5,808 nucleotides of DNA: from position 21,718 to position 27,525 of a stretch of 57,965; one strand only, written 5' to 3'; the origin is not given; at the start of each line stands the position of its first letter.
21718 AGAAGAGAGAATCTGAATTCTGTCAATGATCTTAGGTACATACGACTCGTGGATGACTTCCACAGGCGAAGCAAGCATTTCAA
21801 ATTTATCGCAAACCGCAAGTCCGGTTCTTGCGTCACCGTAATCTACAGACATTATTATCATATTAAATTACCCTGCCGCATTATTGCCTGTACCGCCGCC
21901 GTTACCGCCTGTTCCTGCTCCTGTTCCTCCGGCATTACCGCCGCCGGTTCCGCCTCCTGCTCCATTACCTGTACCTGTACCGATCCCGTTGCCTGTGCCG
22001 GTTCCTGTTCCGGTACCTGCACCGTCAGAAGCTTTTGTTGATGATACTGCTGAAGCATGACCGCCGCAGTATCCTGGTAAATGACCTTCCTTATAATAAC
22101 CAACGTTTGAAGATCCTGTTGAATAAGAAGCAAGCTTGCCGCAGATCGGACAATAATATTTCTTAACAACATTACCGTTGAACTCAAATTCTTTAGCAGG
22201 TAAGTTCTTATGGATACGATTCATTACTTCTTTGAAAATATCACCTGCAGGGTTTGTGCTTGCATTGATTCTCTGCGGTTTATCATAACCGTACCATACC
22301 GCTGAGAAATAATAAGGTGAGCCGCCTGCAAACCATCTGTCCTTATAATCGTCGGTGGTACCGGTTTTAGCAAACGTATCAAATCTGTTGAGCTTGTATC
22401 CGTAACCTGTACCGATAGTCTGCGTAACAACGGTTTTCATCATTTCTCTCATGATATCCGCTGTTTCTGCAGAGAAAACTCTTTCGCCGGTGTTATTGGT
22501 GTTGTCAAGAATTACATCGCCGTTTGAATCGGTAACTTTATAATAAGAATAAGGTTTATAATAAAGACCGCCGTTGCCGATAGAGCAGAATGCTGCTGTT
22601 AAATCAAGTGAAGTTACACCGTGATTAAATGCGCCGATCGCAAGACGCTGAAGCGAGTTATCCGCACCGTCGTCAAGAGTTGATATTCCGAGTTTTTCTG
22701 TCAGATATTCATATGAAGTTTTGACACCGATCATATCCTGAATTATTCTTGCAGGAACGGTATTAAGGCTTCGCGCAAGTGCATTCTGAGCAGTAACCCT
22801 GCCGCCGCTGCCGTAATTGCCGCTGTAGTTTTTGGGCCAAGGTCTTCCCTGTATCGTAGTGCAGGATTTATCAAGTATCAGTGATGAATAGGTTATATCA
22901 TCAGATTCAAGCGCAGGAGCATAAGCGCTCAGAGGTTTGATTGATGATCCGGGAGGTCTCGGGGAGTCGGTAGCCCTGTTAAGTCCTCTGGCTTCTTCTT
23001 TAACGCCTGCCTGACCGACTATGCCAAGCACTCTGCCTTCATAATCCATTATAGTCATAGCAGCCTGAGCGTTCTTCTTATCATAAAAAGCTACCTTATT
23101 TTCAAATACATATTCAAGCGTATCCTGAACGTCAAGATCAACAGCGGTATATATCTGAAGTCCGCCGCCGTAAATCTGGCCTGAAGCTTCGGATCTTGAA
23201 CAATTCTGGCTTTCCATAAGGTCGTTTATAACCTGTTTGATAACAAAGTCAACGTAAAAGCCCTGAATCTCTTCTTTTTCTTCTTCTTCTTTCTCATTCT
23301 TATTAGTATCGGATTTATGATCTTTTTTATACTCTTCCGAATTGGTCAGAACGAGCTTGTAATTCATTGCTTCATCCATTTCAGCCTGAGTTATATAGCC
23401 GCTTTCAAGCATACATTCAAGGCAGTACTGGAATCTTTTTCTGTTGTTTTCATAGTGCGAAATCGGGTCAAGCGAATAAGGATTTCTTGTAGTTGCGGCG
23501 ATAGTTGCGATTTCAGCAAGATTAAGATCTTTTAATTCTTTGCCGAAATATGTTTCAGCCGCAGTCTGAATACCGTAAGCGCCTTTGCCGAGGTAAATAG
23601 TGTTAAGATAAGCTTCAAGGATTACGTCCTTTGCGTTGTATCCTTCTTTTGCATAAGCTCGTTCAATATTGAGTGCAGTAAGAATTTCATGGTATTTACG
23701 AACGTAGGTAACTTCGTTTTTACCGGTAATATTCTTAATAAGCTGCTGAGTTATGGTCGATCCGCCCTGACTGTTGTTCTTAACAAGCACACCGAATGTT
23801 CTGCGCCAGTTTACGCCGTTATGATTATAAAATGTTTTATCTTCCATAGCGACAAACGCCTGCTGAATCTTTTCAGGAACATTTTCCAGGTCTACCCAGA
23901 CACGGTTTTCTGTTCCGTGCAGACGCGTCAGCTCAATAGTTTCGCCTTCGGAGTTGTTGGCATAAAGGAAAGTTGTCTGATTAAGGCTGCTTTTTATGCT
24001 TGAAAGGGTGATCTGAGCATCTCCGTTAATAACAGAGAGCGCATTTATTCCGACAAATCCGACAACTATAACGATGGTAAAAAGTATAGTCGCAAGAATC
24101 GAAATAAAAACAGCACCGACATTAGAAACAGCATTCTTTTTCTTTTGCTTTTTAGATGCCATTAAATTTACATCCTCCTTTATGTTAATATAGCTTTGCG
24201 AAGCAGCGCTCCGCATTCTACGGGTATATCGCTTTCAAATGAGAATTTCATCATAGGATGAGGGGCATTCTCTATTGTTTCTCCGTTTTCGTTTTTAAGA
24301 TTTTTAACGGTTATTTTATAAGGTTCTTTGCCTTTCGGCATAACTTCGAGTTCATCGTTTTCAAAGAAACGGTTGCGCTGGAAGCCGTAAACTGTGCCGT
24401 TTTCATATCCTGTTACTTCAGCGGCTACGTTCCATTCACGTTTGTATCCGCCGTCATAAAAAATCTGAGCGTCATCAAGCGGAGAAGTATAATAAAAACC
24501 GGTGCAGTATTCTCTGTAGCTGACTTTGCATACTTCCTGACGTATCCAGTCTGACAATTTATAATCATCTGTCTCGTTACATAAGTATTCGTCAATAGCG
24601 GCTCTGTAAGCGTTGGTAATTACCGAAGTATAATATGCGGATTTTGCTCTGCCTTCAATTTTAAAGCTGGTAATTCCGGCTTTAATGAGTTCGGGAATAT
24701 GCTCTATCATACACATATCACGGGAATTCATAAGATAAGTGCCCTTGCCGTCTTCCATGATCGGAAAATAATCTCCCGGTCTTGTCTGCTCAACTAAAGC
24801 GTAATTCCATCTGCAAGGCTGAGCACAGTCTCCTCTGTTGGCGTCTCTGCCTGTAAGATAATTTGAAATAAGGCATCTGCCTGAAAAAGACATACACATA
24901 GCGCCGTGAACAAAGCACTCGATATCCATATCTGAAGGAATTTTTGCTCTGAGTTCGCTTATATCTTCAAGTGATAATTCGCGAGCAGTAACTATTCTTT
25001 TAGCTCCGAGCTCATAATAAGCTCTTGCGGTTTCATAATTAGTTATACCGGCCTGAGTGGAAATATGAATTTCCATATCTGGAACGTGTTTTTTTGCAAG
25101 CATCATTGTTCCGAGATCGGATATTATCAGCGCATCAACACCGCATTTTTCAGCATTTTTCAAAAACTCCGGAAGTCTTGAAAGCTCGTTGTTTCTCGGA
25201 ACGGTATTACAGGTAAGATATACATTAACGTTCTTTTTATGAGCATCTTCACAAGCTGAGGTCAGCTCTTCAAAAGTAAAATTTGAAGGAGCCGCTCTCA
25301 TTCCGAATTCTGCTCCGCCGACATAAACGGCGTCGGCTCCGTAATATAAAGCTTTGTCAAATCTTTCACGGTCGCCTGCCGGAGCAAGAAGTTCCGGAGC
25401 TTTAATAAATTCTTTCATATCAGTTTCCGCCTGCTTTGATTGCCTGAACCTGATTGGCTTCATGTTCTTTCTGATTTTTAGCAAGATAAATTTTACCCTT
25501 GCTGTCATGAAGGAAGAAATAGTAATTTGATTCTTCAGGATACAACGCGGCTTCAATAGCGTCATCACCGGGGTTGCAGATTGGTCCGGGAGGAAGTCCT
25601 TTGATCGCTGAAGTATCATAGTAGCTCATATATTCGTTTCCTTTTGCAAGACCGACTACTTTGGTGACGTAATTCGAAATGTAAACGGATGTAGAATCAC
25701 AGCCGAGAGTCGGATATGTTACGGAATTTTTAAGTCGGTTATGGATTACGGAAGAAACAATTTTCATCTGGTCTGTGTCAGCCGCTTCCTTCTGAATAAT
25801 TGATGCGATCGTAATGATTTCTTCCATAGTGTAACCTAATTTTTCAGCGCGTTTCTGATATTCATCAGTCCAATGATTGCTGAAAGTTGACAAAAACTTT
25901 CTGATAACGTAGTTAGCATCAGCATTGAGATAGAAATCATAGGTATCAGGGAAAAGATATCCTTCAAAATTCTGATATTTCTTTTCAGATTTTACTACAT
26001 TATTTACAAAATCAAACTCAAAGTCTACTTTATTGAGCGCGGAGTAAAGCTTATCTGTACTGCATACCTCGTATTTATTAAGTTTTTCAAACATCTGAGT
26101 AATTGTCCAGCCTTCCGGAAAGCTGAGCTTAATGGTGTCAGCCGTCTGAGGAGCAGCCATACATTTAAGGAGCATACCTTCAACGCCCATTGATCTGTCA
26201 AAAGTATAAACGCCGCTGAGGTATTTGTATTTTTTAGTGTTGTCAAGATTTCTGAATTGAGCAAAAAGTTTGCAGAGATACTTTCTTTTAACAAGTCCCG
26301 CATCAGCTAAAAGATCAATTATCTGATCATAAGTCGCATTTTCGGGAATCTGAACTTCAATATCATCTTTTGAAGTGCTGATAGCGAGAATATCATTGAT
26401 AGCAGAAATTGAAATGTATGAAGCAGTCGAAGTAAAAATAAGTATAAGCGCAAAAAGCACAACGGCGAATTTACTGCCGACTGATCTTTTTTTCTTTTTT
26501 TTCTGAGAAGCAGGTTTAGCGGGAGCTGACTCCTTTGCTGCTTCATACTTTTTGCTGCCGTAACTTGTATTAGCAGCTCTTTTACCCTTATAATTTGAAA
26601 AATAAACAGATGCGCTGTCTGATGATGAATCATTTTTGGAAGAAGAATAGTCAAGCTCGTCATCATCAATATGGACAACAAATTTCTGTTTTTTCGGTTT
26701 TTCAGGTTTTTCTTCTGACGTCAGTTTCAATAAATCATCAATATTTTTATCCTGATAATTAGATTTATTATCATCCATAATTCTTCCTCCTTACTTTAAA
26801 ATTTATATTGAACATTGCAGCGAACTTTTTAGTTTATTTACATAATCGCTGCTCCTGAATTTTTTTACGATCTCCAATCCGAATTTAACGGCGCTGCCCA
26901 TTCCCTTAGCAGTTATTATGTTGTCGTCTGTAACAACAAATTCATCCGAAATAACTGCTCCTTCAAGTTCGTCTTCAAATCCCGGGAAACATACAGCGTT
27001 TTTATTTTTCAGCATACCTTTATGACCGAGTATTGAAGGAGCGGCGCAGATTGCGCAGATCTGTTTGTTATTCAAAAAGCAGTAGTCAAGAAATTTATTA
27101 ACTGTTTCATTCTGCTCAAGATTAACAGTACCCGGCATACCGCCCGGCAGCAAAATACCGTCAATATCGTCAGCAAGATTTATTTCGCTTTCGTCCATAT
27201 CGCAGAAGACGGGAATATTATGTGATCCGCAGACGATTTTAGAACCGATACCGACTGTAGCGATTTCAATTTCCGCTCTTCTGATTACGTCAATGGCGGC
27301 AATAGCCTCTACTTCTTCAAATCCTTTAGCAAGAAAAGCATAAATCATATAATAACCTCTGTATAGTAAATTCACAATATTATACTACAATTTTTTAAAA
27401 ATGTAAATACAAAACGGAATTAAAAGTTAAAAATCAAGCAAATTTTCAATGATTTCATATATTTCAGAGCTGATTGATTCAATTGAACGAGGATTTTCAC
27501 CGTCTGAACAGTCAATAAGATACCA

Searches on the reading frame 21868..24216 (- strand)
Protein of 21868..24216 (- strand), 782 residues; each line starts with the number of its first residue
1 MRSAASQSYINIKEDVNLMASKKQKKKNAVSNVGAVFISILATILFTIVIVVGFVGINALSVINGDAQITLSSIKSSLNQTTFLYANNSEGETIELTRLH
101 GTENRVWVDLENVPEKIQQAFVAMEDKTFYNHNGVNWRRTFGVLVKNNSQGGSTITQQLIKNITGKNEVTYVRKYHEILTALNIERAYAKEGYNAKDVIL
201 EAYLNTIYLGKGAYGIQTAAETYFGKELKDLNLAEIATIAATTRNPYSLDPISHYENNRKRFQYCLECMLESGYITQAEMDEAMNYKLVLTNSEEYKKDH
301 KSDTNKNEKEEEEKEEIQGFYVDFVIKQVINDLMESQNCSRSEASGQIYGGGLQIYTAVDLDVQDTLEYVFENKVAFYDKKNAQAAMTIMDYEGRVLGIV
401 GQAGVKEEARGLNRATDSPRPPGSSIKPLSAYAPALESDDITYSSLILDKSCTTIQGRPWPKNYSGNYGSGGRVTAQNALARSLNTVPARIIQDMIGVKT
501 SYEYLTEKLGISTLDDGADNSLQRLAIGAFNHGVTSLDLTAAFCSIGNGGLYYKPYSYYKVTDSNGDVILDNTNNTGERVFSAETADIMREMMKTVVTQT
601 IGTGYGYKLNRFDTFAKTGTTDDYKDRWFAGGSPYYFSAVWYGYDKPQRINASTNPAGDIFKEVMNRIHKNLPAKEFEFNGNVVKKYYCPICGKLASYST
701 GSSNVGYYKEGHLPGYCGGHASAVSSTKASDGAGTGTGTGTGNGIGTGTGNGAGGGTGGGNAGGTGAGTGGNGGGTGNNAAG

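Call 42: search_protein_families(library=pfam, proteins=[window:21868-24216:-], max_evalue=0.0001)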
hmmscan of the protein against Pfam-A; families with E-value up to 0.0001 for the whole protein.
window:21868-24216:- (782 aa): 2 families
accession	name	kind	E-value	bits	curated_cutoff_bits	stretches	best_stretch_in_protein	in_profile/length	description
PF00912.28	Transgly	-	2.3e-53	180.7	27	1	96-269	5-177/178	Transglycosylase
PF00905.27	Transpeptidase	-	1.5e-22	80.7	22.1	1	388-665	4-298/299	Penicillin binding protein transpeptidase domain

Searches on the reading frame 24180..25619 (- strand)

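Call 42: search_protein_families(library=pfam, proteins=[window:24180-25619:-], max_evalue=0.0001)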
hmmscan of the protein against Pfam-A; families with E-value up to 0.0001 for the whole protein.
window:24180-25619:- (479 aa): 2 families
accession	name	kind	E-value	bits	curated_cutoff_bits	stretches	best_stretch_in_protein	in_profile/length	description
PF01136.24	Peptidase_U32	-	1.7e-94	315.9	22.4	1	147-379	2-230/233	Peptidase family U32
PF16325.11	Peptidase_U32_C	-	5.2e-22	78.3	28.2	1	394-474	1-83/83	Peptidase family U32 C-terminal domain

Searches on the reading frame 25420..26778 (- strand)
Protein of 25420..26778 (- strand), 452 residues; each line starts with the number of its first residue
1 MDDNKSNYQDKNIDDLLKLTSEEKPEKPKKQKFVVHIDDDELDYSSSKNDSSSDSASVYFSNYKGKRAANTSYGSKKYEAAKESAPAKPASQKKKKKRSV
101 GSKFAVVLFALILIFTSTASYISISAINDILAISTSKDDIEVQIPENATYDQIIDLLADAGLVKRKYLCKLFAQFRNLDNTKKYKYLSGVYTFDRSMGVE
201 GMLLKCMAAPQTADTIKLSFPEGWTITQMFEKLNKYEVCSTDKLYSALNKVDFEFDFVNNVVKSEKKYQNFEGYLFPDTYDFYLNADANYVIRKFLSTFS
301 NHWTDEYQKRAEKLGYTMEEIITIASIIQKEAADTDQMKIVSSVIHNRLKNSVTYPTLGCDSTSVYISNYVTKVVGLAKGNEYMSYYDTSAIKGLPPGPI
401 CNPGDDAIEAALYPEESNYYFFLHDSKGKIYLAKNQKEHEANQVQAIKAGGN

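Call 43: search_protein_families(library=pfam, proteins=[window:25420-26778:-], max_evalue=0.0001)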
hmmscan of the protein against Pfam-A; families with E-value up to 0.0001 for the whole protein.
window:25420-26778:- (452 aa): 1 family
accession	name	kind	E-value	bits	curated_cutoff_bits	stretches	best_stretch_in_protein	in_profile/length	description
PF02618.21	YceG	-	4.1e-70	236.8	32.4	1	142-443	1-273/275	YceG-like family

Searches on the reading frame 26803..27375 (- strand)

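Call 43: search_protein_families(library=pfam, proteins=[window:26803-27375:-], max_evalue=0.0001)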
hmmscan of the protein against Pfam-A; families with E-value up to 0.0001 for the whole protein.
window:26803-27375:- (190 aa): 1 family
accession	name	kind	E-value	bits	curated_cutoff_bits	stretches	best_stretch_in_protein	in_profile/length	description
PF01965.30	DJ-1_PfpI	-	7.1e-36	124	26.6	1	11-171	3-164/165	DJ-1/PfpI family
